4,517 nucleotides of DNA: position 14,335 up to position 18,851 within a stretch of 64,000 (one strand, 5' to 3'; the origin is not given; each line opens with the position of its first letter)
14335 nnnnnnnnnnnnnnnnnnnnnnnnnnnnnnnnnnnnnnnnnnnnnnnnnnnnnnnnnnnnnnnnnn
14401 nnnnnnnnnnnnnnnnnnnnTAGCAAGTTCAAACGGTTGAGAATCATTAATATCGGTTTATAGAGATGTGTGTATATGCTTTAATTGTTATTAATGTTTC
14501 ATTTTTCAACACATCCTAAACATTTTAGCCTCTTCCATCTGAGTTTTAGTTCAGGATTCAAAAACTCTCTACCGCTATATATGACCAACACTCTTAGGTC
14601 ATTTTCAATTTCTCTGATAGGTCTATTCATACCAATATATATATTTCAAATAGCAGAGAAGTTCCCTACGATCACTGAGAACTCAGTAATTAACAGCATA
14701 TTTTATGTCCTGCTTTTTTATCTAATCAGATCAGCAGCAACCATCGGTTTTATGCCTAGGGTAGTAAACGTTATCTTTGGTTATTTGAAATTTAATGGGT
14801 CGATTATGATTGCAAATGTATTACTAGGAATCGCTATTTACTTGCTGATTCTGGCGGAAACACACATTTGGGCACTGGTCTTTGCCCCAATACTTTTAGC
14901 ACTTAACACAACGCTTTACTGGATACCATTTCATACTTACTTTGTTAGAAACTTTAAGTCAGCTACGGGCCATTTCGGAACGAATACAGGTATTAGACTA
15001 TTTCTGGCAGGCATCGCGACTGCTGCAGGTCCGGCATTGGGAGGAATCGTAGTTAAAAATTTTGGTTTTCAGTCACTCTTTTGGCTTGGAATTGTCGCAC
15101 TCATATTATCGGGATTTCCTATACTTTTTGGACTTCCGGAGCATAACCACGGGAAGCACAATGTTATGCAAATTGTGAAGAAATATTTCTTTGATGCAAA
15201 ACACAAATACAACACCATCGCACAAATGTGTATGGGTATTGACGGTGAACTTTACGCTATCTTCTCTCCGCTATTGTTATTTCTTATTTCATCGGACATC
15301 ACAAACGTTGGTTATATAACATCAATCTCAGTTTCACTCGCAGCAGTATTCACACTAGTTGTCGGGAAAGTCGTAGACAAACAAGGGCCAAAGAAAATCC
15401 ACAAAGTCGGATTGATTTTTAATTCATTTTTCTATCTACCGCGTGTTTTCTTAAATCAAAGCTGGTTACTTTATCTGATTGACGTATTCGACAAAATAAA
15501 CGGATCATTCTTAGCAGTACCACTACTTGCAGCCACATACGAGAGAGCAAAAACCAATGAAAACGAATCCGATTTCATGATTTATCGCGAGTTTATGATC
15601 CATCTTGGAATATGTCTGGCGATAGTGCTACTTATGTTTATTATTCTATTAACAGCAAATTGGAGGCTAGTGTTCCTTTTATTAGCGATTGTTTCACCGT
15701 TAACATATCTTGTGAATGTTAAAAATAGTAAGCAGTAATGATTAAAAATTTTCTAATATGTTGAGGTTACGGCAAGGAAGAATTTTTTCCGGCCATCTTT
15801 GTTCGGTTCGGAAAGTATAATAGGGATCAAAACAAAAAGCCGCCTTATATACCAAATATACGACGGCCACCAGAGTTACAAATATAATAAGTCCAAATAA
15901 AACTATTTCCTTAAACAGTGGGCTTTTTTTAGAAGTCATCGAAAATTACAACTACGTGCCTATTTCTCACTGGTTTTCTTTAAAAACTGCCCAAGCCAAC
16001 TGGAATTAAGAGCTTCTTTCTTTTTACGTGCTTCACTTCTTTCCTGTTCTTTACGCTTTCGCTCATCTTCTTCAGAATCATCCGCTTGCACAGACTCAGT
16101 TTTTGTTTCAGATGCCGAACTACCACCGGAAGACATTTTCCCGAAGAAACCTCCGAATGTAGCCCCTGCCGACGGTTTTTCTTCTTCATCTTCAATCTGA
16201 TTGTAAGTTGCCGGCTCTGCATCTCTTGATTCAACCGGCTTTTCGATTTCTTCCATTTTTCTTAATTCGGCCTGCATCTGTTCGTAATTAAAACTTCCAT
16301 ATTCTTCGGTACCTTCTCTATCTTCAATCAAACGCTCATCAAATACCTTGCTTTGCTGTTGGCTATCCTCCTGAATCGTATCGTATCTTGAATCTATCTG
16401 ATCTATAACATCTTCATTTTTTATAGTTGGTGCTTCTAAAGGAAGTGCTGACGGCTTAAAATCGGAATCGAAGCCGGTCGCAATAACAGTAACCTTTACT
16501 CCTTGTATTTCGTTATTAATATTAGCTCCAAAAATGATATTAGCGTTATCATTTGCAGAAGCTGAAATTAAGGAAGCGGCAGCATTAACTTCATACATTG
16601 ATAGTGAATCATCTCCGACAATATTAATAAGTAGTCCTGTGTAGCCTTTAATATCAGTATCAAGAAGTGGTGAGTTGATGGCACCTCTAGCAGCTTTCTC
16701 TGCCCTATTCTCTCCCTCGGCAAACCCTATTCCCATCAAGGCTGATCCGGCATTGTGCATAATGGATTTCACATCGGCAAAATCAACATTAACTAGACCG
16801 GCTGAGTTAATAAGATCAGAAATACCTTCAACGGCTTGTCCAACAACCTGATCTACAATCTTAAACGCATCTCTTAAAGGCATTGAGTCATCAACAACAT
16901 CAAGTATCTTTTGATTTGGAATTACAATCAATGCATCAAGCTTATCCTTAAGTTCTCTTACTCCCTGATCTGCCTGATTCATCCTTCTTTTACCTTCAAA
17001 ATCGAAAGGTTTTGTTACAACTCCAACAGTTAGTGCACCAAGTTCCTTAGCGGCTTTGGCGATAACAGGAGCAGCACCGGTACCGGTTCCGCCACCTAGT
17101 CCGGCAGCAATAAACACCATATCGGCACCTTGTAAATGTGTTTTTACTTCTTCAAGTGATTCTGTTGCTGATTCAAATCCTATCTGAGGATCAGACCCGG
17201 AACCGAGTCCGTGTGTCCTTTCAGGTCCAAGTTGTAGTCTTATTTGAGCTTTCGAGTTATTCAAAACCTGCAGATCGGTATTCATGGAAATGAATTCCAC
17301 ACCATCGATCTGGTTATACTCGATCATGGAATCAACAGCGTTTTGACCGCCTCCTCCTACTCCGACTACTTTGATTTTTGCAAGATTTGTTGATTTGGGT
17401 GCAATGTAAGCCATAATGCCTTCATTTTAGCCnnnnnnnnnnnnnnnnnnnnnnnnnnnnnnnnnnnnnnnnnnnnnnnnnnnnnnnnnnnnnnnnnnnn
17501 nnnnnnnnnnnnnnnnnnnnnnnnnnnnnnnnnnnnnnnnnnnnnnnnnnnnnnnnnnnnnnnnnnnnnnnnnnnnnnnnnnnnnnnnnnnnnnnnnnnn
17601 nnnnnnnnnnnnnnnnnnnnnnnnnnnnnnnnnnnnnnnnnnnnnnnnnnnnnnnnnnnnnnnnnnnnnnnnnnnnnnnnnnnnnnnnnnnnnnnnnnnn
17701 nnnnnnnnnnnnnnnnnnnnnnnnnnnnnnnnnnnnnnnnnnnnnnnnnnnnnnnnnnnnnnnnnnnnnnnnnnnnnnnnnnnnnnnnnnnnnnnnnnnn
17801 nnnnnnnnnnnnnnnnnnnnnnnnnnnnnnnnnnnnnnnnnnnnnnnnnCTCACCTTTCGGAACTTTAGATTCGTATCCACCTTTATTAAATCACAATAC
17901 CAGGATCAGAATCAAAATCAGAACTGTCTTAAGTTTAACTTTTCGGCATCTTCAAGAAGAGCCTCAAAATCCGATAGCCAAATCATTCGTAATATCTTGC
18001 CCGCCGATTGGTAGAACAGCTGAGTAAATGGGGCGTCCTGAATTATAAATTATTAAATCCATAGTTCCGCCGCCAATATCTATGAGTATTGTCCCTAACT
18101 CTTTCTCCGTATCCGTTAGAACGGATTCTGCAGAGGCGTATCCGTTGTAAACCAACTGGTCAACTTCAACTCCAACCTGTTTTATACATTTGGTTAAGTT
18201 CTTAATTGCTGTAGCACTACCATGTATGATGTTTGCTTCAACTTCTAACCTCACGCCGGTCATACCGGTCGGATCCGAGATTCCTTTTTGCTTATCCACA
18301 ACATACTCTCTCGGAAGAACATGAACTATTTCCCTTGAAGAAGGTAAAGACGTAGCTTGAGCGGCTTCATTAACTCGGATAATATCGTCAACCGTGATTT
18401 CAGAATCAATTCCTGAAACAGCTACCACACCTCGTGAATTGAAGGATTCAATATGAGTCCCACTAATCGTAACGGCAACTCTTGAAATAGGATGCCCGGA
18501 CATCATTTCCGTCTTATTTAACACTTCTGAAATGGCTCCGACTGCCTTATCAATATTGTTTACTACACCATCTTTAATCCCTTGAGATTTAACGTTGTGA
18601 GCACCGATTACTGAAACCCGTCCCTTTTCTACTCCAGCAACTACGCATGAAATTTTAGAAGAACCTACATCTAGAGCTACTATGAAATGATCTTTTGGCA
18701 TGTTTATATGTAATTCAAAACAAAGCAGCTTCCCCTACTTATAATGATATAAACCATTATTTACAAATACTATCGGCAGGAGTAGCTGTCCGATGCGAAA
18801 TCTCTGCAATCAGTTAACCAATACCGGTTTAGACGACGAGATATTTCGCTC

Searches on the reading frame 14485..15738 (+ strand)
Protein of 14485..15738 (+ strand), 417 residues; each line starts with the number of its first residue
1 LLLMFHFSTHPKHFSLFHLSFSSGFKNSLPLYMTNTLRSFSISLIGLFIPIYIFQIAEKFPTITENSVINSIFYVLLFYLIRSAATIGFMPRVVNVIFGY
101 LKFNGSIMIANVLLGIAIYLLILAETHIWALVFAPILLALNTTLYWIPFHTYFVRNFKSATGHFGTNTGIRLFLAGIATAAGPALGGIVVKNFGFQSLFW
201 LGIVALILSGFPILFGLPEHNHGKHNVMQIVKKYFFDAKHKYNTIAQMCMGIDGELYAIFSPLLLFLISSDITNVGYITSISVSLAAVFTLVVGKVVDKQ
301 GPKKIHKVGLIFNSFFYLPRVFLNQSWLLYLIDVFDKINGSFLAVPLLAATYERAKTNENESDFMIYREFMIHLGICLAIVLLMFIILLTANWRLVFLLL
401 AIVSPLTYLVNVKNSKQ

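Call 63: search_protein_families(library=pfam, proteins=[window:14485-15738:+], max_evalue=0.0001)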
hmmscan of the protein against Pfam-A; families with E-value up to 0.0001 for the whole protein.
window:14485-15738:+ (417 aa): 1 family
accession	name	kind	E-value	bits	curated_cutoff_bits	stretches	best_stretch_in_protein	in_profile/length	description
PF07690.21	MFS_1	-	6.5e-19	68.5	33.4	2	245-407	3-164/347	Major Facilitator Superfamily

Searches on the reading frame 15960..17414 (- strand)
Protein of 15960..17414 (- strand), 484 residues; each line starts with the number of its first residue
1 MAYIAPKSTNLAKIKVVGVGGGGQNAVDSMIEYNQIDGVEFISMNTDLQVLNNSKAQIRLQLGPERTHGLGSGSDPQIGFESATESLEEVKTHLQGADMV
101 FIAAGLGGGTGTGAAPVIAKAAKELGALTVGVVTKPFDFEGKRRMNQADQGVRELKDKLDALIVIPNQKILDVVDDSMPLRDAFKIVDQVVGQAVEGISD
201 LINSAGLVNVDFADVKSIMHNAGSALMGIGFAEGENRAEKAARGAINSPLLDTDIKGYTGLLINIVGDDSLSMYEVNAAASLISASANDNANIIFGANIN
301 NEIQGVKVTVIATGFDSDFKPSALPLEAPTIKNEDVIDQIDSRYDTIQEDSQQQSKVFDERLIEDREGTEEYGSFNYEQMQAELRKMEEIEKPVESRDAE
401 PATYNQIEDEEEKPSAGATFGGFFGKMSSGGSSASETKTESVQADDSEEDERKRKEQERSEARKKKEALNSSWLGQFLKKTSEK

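Call 63: search_protein_families(library=pfam, proteins=[window:15960-17414:-], max_evalue=0.0001)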
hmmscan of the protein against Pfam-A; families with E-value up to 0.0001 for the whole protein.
window:15960-17414:- (484 aa): 2 families
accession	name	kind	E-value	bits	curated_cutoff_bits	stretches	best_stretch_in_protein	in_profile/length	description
PF00091.31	Tubulin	-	2.2e-48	165.5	33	1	13-174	1-189/190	Tubulin/FtsZ family, GTPase domain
PF12327.13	FtsZ_C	-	1.4e-28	99.5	27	1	223-316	1-95/95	FtsZ family, C-terminal domain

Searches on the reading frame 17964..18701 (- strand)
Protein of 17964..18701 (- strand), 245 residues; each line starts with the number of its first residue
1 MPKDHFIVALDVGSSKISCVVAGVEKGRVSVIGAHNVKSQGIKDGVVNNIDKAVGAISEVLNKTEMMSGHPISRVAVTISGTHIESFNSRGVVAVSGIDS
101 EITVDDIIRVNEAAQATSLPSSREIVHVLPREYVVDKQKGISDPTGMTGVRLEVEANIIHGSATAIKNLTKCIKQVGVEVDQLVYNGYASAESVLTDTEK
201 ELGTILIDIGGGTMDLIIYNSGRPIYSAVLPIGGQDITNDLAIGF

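Call 63: search_protein_families(library=pfam, proteins=[window:17964-18701:-], max_evalue=0.0001)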
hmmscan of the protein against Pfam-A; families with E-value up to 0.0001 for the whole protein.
window:17964-18701:- (245 aa): 2 families
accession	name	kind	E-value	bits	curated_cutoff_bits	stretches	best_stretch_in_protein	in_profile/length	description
PF02491.25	SHS2_FTSA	-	1.5e-28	99.4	25.4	1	81-159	1-78/79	SHS2 domain inserted in FTSA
PF14450.12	FtsA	-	4.1e-14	53.5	31.8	1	205-245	1-41/127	Cell division protein FtsA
